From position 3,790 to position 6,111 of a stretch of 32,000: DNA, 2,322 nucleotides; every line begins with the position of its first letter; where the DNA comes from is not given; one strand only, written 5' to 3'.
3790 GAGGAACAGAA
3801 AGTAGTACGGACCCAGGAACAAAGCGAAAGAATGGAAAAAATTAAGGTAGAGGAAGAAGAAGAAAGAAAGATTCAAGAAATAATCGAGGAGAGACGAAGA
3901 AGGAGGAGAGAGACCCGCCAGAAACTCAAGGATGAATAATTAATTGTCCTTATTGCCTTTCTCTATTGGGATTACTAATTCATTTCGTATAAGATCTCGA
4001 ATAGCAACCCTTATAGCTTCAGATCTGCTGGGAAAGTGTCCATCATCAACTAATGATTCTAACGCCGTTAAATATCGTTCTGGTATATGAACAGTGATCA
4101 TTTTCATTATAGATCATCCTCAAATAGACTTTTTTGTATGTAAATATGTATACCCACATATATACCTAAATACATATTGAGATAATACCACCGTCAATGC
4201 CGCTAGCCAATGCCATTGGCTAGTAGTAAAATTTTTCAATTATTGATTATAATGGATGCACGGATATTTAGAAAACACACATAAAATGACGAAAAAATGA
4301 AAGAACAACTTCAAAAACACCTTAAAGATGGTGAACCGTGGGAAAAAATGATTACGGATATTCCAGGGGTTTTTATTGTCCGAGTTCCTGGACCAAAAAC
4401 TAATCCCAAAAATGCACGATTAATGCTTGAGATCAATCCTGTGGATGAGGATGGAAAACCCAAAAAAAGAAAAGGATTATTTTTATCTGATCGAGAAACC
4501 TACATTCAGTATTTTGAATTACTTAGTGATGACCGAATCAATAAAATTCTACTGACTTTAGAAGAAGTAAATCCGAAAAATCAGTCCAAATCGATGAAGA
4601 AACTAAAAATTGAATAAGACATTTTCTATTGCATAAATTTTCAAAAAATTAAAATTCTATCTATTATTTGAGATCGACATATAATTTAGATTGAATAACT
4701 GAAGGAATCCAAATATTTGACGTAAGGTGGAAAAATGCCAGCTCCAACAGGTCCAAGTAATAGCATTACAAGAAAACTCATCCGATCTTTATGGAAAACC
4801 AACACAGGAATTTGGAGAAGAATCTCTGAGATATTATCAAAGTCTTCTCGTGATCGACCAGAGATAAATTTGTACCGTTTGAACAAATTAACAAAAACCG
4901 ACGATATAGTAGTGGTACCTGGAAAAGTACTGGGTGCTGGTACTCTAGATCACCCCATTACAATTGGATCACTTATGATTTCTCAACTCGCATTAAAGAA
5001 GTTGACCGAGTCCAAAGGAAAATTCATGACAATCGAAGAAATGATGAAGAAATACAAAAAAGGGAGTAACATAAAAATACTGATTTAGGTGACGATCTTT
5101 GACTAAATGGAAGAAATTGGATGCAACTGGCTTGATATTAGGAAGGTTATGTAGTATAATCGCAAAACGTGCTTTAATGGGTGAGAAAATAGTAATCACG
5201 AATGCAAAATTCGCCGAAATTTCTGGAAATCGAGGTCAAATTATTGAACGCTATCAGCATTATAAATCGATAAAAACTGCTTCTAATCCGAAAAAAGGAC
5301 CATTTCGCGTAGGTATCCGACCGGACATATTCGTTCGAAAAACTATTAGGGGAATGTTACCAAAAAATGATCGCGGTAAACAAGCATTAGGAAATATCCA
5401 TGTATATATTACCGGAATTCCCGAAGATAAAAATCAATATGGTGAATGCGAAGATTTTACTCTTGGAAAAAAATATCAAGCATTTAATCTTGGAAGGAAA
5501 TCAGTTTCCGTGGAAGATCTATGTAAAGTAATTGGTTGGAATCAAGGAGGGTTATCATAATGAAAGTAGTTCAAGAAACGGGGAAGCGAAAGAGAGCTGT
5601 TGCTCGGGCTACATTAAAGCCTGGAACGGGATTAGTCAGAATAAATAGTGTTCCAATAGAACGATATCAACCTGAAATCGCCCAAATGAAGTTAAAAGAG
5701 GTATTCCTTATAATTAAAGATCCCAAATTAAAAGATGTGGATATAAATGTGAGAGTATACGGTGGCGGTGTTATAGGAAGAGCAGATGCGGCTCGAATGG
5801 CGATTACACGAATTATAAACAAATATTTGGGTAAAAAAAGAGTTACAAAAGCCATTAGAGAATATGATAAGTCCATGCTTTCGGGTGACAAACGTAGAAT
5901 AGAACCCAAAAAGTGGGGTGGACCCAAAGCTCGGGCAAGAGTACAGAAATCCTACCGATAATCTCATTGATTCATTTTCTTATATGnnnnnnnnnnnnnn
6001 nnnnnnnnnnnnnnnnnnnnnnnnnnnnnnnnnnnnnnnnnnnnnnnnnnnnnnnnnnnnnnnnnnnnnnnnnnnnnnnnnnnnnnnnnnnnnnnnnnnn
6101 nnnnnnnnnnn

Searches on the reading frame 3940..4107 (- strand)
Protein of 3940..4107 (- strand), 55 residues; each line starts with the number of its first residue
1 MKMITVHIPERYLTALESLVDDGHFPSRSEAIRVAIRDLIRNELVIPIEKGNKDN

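Call 82: search_protein_families(library=pfam, proteins=[window:3940-4107:-], max_evalue=0.1)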
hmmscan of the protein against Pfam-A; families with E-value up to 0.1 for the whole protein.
window:3940-4107:- (55 aa): 3 families
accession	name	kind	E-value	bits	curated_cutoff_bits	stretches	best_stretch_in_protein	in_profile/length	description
PF01402.27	RHH_1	-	6.8e-09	35.8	20.5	1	4-40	2-37/39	Ribbon-helix-helix protein, copG family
PF17723.7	RHH_8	-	0.0008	19.9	25.4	1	4-42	6-44/119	Ribbon-Helix-Helix transcriptional regulator family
PF03693.20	ParD_antitoxin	-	0.0068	17.2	21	1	5-43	6-44/81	Bacterial antitoxin of ParD toxin-antitoxin type II system and RHH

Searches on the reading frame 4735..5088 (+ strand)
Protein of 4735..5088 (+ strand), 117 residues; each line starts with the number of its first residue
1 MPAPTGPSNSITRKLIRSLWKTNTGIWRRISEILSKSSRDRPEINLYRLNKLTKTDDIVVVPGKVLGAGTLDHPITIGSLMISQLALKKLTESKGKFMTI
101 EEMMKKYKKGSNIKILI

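Call 14: search_protein_families(library=pfam, proteins=[window:4735-5088:+])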
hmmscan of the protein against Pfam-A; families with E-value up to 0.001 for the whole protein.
window:4735-5088:+ (117 aa): 1 family
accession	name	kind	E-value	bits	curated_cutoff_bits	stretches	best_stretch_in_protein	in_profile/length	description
PF17135.9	Ribosomal_L18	-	7.2e-05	22.7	28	1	21-116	38-139/188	Ribosomal protein 60S L18 and 50S L18e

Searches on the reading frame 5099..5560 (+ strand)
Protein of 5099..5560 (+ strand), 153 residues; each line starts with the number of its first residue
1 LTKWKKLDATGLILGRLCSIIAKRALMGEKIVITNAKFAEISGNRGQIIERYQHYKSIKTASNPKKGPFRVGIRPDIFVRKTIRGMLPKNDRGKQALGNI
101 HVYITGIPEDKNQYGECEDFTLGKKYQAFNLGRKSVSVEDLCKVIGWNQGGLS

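Call 14: search_protein_families(library=pfam, proteins=[window:5099-5560:+])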
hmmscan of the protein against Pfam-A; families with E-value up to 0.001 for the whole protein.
window:5099-5560:+ (153 aa): 1 family
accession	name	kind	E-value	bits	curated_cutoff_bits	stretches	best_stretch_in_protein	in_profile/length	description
PF00572.24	Ribosomal_L13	-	1.4e-15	57.9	23.8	1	3-104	2-114/119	Ribosomal protein L13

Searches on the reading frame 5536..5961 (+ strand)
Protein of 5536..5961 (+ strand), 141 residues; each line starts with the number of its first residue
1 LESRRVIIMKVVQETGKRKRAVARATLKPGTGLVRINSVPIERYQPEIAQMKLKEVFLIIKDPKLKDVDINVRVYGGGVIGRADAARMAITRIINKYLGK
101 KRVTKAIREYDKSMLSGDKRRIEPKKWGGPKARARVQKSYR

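Call 14: search_protein_families(library=pfam, proteins=[window:5536-5961:+])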
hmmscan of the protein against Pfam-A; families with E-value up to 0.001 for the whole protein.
window:5536-5961:+ (141 aa): 1 family
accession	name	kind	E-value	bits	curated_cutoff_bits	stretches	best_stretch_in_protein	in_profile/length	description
PF00380.25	Ribosomal_S9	-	1.6e-33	116.2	22.5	1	16-141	1-121/121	Ribosomal protein S9/S16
